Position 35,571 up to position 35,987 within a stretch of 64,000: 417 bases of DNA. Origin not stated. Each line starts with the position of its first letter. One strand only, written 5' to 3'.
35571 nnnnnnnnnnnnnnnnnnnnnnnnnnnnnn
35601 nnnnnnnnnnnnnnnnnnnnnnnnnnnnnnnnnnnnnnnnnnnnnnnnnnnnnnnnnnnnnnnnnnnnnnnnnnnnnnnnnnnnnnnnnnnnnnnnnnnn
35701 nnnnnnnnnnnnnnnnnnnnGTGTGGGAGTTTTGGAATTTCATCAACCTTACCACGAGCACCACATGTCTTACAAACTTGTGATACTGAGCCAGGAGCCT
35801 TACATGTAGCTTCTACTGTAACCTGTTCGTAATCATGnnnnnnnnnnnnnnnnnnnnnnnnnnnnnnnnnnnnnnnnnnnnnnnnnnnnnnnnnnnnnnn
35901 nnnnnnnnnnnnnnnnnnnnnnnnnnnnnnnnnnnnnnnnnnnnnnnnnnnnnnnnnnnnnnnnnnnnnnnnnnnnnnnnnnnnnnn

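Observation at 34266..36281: Lipoprotein made almost entirely of ~12 tandem Cys3-His modules, which are also embedded in the LRR proteins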

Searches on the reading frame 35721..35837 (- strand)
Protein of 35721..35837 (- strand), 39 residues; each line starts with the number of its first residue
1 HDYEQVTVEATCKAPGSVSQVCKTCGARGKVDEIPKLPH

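Call 27: search_protein_representatives(alignment_id=A2)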
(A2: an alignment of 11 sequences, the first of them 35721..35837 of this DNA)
Query: 11 sequences, 43 profile positions. Proteins with E-value up to 0.001 (for the whole library): 25116; up to 1e-10: 10257; up to 1e-30: 1463. The best 150 are listed.
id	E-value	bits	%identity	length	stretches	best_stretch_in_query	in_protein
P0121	7.4e-191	633.6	-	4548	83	1-43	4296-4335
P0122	1.6e-163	546.1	-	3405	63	3-43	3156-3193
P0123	7.1e-134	451.2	-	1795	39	1-43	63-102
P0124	3.3e-132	445.9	-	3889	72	5-43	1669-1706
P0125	2.4e-131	443.1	-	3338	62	5-43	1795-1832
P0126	4.5e-130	439.1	-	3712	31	1-43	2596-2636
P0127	7.4e-127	428.8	-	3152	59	1-43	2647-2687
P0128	1.3e-124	421.6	-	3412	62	9-43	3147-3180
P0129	6.1e-124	419.5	-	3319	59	1-43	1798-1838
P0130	2.9e-122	414.1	-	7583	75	1-43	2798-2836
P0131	7.6e-122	412.7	-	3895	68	1-43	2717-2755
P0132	1.2e-120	408.9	-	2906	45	5-43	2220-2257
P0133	1.5e-115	392.5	-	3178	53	1-43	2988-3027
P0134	3.3e-115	391.5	-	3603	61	1-43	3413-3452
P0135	1.5e-108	370.2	-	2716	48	6-34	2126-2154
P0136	2.3e-107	366.4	-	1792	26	10-43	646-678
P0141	1.7e-103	354.0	-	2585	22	1-43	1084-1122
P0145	7.6e-99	339.1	-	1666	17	5-43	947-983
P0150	8.6e-97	332.5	-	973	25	1-43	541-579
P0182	7.0e-81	281.6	-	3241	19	1-43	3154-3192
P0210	5.8e-74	259.5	-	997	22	1-43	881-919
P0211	1.7e-73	258.0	-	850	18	9-43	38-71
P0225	1.0e-70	249.1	-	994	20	8-43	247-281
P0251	4.4e-67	237.5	-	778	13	1-43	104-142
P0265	5.8e-66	233.9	-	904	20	1-37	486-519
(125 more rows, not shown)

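Call 45: search_protein_families(library=pfam, proteins=[P0123, P0150, P0211, P0251, P0265, P0210, P0225], max_evalue=1)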
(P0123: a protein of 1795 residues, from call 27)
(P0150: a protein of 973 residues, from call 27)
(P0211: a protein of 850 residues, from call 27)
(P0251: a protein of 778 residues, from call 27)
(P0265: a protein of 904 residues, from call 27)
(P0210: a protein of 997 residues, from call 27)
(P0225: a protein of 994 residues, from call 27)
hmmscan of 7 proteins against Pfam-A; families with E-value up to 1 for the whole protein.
P0123 (1795 aa): 6 families
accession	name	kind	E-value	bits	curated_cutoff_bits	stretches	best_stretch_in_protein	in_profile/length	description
PF16250.10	DUF4907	-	1.3e-05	25.2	25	0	287-300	17-30/67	Domain of unknown function (DUF4907)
PF02368.24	Big_2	-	1.5e-05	25.3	22.8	1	1722-1791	12-77/79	Bacterial Ig-like domain (group 2)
PF22446.2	Lac_Phage_Head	-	0.0006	20.3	26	0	844-885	76-117/199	Head N-terminal domain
PF22359.2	Big-like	-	0.0099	16.5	27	1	1752-1780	5-33/48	Bacterial Ig-like domain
PF23316.1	Ig_DLEC1_6th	-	0.094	13.3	27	0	1138-1205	37-104/105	DLEC1 sixth Ig-like domain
PF13984.11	MsyB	-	0.15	12.8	27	0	1012-1032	86-107/122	MsyB protein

P0150 (973 aa): 1 family
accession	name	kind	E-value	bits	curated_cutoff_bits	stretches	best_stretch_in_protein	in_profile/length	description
PF01698.23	SAM_LFY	-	0.047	14.1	25.2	0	391-425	18-52/80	Floricaula / Leafy protein SAM domain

P0211 (850 aa): 8 families
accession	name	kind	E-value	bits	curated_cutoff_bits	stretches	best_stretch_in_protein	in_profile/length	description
PF05495.17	zf-CHY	-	7e-07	30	31.3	3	429-479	17-64/68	CHY zinc finger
PF02368.24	Big_2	-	2.8e-05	24.4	22.8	1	782-828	31-78/79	Bacterial Ig-like domain (group 2)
PF18439.7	zf_UBZ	-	0.0049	16.9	25.6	2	237-252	1-16/32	Ubiquitin-Binding Zinc Finger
PF10892.13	DUF2688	-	0.03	14.2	25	0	276-297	7-28/56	Protein of unknown function (DUF2688)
PF01698.23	SAM_LFY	-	0.052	13.9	25.2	0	600-645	6-52/80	Floricaula / Leafy protein SAM domain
PF19938.4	DUF6400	-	0.1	13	27.1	0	636-649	15-28/69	Family of unknown function (DUF6400)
PF24441.1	DUF7560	-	0.14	12.4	27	1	507-521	5-19/44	Family of unknown function (DUF7560)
PF07263.16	DMP1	-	0.23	10.9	28.4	0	330-405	73-144/519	Dentin matrix protein 1 (DMP1)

P0251 (778 aa): 2 families
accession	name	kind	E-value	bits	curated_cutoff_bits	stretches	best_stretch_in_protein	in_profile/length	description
PF00395.25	SLH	-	3.6e-29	100.9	20.8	3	604-646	1-43/44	S-layer homology domain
PF14019.11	DUF4235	-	0.88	10.1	27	0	603-632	31-61/77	Protein of unknown function (DUF4235)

P0265 (904 aa): 3 families
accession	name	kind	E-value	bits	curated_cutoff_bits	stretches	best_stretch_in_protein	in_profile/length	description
PF06750.18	A24_N_bact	-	5e-09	36.5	23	1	662-696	27-61/84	Bacterial Peptidase A24 N-terminal domain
PF22983.1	RM8_Med14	-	0.13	12.8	27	0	321-346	2-27/74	Mediator of RNA polymerase II transcription subunit 14, RM8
PF13454.12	NAD_binding_9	-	0.24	11.8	21.8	0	565-601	121-154/155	FAD-NAD(P)-binding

P0210 (997 aa): 5 families
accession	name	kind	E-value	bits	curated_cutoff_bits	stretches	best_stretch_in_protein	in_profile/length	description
PF09479.16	Flg_new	-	2.7e-10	40.7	27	1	34-100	2-65/65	Listeria-Bacteroides repeat domain (List_Bact_rpt)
PF03589.19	Antiterm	-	0.00052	20.5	26.7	0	273-298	21-45/87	Antitermination protein Q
PF21762.3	DEDDh_C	-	0.027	15.1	27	0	146-168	6-28/188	DNA polymerase III subunit epsilon-like, C-terminal domain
PF18998.6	Flg_new_2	-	0.066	13.7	23.6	1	33-102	3-70/73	Divergent InlB B-repeat domain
PF05419.17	GUN4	-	0.56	10.8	29.2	0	427-457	93-124/141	GUN4-like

P0225 (994 aa): 1 family
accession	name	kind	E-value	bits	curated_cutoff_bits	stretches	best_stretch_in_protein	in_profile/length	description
PF07282.18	Cas12f1-like_TNB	-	0.036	14.7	26.3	1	254-279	34-58/60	Cas12f1-like, TNB domain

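Call 53: search_dna_similar(query=P0150, collection=plasmids, mode=protein, max_rows=25)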
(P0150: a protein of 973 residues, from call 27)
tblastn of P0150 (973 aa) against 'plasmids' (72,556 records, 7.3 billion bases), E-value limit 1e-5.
Records with a match: 2; places in all: 8; records where one place covers at least 80% of the query: 1.
Best place of each record, by identity: <60% 2.
By first word of the organism name: Monoglobus 1; Butyrivibrio 1.
By predicted mobility (MOB-suite, as given by PLSDB): non-mobilizable 2.
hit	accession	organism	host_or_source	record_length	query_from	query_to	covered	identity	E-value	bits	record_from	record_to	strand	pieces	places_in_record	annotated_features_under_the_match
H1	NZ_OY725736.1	Monoglobus pectinilyticus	-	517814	125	958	86%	31.4%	2e-62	436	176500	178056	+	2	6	hypothetical protein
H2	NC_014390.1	Butyrivibrio proteoclasticus B316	-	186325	4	956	52%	33.3%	3e-10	258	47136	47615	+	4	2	hypothetical protein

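Call 54: search_dna_similar(query=P0150, collection=phages, mode=protein, max_rows=20)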
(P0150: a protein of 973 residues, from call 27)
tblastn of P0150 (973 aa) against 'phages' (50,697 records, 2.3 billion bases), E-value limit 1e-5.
Records with a match: 5; places in all: 7; records where one place covers at least 80% of the query: 0.
Best place of each record, by identity: <60% 5.
By first word of the organism name: Bacteriophage 5.
By host as written in the record: - 5.
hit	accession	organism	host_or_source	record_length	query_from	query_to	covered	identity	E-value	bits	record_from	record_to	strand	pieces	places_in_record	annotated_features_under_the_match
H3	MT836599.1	Bacteriophage sp.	human fecal samples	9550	72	968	70%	39.5%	2e-12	531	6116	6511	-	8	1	record has no annotation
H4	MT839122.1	Bacteriophage sp.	human fecal samples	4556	4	920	70%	26.9%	2e-10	198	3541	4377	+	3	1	record has no annotation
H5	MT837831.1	Bacteriophage sp.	human fecal samples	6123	8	925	47%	39.6%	3e-12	270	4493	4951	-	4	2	record has no annotation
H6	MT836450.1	Bacteriophage sp.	human fecal samples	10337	46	964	28%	40.4%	4e-8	177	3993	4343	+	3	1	record has no annotation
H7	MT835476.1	Bacteriophage sp.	human fecal samples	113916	41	935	32%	29.7%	1e-9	129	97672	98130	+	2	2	record has no annotation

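Call 55: get_annotated_region(hit=H1, flank=4000)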
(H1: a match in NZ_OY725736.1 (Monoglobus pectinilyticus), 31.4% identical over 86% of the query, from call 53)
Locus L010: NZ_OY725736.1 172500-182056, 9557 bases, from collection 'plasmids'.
description: Monoglobus pectinilyticus strain Ruminococcaceae species TSDC17.2-1.2 plasmid 12, complete sequence
organism: Monoglobus pectinilyticus (NCBI taxid 1981510)
taxonomy: Bacteria; Bacillota; Clostridia; Monoglobales; Monoglobaceae; Monoglobus; Monoglobus pectinilyticus
host: -; source: -; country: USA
typing (MOB-suite, as given by PLSDB): non-mobilizable
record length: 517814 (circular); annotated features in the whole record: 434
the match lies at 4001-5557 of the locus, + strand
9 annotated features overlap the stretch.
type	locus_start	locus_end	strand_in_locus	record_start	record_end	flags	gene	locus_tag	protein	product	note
CDS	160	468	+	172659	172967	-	-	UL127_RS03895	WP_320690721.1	hypothetical protein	-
CDS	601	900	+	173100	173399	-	mobC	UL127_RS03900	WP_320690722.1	plasmid mobilization relaxosome protein MobC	-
CDS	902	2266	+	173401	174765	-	-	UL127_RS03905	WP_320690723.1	relaxase/mobilization nuclease domain-containing protein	-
CDS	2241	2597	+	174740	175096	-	-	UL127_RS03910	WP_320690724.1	PcfB family protein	-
CDS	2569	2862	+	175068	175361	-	-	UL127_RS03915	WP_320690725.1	hypothetical protein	-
CDS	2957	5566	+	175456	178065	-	-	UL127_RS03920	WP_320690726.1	hypothetical protein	-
CDS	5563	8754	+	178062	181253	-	-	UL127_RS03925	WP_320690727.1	S-layer homology domain-containing protein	-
CDS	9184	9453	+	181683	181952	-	-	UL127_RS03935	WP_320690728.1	AbrB/MazE/SpoVT family DNA-binding domain-containing protein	-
CDS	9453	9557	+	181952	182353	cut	-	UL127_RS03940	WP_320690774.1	putative toxin-antitoxin system toxin component, PIN family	-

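Call 56: get_annotated_region(hit=H2, flank=4000)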
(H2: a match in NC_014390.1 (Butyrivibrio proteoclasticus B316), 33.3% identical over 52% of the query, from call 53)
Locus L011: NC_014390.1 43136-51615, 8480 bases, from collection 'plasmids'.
description: Butyrivibrio proteoclasticus B316 plasmid pCY186, complete sequence
organism: Butyrivibrio proteoclasticus B316 (NCBI taxid 515622)
taxonomy: Bacteria; Bacillota; Clostridia; Lachnospirales; Lachnospiraceae; Butyrivibrio; Butyrivibrio proteoclasticus; Butyrivibrio proteoclasticus B316
host: -; source: -; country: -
typing (MOB-suite, as given by PLSDB): non-mobilizable; replicon rep_cluster_1089; mating-pair formation MPF_T
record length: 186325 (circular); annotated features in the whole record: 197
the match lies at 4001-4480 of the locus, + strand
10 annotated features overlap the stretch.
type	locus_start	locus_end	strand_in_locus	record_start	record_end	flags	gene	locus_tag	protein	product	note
CDS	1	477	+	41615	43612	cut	-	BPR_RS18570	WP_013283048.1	hypothetical protein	-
CDS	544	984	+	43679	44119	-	-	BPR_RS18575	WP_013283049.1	hypothetical protein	-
CDS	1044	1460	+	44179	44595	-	-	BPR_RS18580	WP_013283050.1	hypothetical protein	-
CDS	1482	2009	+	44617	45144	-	-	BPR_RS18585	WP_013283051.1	hypothetical protein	-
CDS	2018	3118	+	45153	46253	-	-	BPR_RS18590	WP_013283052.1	hypothetical protein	-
CDS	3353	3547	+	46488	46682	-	-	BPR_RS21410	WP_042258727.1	hypothetical protein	-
CDS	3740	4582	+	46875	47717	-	-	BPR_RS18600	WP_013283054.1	hypothetical protein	-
CDS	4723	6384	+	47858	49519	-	-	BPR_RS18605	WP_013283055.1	hypothetical protein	-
CDS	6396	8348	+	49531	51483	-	-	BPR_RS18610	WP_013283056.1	hypothetical protein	-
CDS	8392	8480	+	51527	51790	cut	-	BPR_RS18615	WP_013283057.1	hypothetical protein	-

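Call 64: list_cluster_members(proteins=[P0121, P0122, P0123, P0126, P0130, P0136, P0141, P0145, P0150, P0182])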
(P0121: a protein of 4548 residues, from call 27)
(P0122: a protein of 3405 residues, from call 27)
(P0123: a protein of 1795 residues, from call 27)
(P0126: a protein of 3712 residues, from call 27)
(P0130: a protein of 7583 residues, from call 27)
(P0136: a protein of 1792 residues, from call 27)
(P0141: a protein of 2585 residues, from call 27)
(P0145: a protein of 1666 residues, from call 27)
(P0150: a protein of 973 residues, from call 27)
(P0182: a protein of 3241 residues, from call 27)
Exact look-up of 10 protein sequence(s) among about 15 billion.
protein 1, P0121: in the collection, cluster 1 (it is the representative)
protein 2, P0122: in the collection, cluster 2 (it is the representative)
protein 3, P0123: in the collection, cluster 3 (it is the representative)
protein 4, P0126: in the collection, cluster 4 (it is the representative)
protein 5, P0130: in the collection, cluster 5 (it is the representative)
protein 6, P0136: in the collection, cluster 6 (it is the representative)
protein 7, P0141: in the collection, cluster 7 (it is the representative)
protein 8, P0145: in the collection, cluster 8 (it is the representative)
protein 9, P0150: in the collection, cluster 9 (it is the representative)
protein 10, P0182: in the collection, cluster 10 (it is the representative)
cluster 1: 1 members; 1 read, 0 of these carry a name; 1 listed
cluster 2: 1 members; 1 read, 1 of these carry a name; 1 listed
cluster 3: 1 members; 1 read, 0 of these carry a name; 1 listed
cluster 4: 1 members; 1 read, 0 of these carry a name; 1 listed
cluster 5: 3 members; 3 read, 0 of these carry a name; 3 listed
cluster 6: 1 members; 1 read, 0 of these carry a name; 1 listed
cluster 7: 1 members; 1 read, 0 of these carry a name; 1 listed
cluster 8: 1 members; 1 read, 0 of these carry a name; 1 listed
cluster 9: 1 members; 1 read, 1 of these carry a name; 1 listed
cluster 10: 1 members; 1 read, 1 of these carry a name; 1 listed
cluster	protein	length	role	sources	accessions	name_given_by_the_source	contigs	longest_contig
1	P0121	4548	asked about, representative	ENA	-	-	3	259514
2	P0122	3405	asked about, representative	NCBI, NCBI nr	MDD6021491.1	MAG: InlB B-repeat-containing protein [Oscillospiraceae bacterium] | InlB B-repeat-containing protein [Oscillospiraceae bacterium]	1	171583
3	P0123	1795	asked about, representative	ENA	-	-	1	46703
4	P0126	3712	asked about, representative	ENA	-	-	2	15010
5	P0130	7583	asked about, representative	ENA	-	-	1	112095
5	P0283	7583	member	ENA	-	-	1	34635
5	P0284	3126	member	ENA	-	-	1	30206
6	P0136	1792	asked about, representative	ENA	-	-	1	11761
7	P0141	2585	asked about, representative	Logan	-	-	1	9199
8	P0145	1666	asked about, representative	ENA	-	-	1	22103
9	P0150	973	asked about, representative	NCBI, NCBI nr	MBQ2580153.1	MAG: hypothetical protein II574_00835, partial [Ruminococcus sp.] | hypothetical protein [Ruminococcus sp.]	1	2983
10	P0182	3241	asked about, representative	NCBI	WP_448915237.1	leucine-rich repeat protein, partial [Eubacterium ramulus]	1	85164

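Call 69: get_annotated_region(hit=H7, flank=6000)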
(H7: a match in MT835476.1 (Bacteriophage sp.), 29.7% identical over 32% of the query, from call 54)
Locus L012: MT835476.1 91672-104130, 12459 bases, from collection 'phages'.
description: UNVERIFIED: Bacteriophage sp. clone scaffold_9 genomic sequence.
organism: Bacteriophage sp. (NCBI taxid 38018)
taxonomy: Viruses
host: -; source: human fecal samples; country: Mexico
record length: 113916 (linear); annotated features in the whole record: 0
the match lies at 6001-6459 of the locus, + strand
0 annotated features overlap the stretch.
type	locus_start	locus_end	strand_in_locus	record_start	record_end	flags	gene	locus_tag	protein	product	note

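Call 72: search_protein_families(library=ncbifam, proteins=[P0150, P0123, P0251, P0211], max_evalue=0.1)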
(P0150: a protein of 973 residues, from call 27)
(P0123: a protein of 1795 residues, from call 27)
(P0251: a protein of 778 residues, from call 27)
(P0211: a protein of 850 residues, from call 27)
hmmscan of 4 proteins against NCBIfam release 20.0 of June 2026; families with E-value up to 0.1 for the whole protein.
P0150 (973 aa): 0 families

P0123 (1795 aa): 1 family
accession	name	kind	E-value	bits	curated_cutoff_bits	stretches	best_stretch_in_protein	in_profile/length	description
NF053514.2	JUQZ_fam_ocin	equivalog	0.0094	16.2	40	1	1755-1792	66-103/107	BLB8/JUQZ-1 family protein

P0251 (778 aa): 1 family
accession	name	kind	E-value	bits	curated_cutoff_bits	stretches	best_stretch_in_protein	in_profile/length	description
NF033190.2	inl_like_NEAT_1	exception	8.5e-06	24.3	1275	1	605-777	582-752/754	NEAT domain-containing leucine-rich repeat protein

P0211 (850 aa): 1 family
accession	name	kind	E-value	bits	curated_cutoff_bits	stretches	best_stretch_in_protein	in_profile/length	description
NF052354.1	EstLipQMycob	equivalog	0.067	11.8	700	0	219-271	64-114/418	esterase LipQ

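Call 73: search_solved_structures(query=P0150, max_evalue=1, show_alignments=2)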
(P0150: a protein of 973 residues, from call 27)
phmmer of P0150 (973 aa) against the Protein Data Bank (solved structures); distinct sequences matched with E-value up to 1: 1.
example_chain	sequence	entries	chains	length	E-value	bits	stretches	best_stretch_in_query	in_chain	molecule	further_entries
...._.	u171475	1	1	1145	5.4e-06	28.2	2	105-154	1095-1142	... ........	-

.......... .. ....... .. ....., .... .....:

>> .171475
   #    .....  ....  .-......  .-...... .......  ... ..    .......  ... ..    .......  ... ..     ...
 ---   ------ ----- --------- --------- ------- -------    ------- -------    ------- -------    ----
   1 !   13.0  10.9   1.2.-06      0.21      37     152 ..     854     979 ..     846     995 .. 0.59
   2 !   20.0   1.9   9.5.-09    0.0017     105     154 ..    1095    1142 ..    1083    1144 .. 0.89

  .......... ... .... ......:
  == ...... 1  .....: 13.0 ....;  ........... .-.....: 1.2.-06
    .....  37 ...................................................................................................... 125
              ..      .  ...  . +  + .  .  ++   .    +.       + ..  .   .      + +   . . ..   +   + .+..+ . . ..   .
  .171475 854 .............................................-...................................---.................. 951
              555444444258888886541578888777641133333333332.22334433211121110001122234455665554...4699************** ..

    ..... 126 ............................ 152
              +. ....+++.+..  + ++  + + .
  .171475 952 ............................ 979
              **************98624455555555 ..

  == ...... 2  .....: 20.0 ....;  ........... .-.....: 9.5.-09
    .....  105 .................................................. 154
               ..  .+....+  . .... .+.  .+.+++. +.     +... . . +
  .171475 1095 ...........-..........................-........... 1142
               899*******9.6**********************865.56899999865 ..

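Call 75: search_solved_structures(query=A2, max_evalue=10, show_alignments=3)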
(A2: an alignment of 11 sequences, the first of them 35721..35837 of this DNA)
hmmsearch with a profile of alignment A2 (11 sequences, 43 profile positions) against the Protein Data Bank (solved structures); distinct sequences matched with E-value up to 10: 19.
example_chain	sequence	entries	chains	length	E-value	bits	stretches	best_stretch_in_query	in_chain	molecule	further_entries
1spw_A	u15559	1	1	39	0.001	21.8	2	21-31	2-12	Rubredoxin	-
1e8j_A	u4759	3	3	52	0.0013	21.4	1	21-33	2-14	RUBREDOXIN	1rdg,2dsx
1rdv_A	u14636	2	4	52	0.064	16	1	22-34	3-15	RUBREDOXIN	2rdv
9uum_I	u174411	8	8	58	0.078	15.8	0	22-37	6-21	Zinc finger protein Aiolos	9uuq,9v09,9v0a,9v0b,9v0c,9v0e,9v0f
1rb9_A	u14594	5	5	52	0.094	15.5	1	22-34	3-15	RUBREDOXIN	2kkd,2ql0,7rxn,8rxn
1x62_A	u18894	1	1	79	0.12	15.2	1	22-36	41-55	C-terminal LIM domain protein 1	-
7dg2_A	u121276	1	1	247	0.13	15.1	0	19-39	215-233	Non-structural maintenance of chromosomes element 1 homolog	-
1iu5_A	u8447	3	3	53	0.13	15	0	23-32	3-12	rubredoxin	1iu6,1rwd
1bq8_A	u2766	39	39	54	0.14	15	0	22-31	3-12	PROTEIN (RUBREDOXIN) | Rubredoxin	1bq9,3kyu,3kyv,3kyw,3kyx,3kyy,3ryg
1brf_A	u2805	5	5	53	0.16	14.7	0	23-32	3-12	PROTEIN (RUBREDOXIN) | RUBREDOXIN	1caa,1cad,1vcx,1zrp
5sbg_C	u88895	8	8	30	0.26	14.1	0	25-33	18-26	METP, miniaturized rubredoxin | METP ARTIFICIAL PROTEIN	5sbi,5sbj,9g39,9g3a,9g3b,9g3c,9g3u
6mif_A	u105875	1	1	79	0.56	13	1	23-35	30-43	LIM and senescent cell antigen-like-containing domain protein 1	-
7d2s_B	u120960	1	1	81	0.61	12.9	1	23-35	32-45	LIM and senescent cell antigen-like-containing domain protein 1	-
9zdh_A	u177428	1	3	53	0.76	12.6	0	22-37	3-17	Rubredoxin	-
3wwl_A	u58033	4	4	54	1.6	11.6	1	23-34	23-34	Alpha-aminoadipate carrier protein LysW | OrfF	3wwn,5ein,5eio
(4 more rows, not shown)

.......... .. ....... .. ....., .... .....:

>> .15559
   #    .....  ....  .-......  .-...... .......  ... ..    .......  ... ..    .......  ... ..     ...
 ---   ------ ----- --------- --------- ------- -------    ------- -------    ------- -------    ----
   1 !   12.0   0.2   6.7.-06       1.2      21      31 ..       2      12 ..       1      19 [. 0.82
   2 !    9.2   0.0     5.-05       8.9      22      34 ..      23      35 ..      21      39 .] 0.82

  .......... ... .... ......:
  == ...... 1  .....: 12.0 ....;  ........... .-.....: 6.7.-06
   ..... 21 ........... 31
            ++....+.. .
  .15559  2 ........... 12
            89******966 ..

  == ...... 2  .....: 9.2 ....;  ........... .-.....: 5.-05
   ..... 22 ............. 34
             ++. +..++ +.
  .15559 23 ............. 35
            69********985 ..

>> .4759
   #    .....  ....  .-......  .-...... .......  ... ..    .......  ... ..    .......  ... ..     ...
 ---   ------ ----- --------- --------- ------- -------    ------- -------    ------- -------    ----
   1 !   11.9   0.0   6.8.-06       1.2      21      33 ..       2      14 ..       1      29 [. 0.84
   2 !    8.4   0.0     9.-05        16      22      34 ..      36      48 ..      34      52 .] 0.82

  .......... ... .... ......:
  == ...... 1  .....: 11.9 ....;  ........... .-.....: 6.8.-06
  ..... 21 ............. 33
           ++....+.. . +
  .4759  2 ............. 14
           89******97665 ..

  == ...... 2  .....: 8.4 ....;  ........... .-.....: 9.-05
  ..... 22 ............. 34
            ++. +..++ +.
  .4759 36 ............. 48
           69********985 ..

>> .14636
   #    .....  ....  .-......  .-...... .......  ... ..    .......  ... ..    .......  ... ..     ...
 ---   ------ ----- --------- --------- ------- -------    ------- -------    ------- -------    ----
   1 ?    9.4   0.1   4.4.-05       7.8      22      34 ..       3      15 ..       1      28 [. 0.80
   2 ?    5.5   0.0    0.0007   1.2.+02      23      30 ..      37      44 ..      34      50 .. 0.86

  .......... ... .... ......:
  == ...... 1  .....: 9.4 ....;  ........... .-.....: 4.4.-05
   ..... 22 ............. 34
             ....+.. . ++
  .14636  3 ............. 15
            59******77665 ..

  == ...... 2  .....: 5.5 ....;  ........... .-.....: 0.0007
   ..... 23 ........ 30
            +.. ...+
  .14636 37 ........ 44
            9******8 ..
